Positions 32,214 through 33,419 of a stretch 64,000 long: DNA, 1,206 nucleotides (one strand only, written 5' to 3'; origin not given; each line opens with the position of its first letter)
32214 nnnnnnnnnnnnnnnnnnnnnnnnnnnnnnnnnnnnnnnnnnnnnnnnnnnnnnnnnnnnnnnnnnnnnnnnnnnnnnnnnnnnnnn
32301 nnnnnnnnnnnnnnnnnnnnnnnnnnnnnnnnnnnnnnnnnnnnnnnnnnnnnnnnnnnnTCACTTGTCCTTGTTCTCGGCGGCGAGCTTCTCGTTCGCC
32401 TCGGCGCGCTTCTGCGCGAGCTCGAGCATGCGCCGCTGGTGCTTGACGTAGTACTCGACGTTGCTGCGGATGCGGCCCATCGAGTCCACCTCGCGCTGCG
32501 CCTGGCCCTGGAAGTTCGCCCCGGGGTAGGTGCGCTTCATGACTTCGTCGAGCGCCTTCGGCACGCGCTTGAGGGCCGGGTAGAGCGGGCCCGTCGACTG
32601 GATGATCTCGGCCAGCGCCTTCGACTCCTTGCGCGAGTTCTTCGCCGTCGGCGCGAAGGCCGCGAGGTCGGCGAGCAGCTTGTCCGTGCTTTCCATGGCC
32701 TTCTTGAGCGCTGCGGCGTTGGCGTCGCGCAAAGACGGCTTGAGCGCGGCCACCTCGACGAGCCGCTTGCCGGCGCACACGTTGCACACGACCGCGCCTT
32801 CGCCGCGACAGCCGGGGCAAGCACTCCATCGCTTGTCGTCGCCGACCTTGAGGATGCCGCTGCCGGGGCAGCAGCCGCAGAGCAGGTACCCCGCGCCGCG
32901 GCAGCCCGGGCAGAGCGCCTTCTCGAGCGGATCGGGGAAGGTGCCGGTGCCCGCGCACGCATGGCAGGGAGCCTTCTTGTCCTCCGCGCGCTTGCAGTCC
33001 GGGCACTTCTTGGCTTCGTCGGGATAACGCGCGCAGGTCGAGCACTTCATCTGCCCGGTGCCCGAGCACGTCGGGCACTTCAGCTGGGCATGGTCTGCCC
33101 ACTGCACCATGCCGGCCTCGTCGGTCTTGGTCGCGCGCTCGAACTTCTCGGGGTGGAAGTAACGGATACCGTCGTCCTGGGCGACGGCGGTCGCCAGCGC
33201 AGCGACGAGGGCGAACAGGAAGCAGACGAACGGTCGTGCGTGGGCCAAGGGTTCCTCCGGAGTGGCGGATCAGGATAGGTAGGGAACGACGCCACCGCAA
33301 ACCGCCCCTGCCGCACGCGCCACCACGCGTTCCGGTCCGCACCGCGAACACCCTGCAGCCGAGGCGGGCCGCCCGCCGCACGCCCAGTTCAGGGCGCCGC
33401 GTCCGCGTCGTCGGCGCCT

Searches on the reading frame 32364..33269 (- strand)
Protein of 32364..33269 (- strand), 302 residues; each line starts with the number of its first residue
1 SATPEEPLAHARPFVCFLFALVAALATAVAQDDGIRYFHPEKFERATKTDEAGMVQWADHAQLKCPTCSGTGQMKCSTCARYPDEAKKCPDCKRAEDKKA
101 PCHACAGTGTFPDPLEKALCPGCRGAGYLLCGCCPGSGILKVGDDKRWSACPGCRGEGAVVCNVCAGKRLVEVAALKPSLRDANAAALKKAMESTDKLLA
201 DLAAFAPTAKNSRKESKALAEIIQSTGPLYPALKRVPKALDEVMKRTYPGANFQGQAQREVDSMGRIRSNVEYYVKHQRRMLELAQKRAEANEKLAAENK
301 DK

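Call 49: search_protein_families(library=pfam, proteins=[window:32364-33269:-], max_evalue=0.001)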
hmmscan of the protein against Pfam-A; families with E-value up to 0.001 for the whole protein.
window:32364-33269:- (302 aa): 0 families

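Call 94: search_protein_families(library=pfam, proteins=[window:32364-33269:-], max_evalue=0.01)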
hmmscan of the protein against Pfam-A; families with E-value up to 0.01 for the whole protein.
window:32364-33269:- (302 aa): 2 families
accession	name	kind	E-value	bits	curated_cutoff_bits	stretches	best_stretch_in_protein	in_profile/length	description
PF25436.1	BSD2_CRD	-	0.0028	18.3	27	0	151-169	5-23/69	BSD2 cysteine rich domain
PF23733.2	GRXCR1-2_C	-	0.0052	17.1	26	1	120-165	1-46/47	GRXCR1/2, C-terminal domain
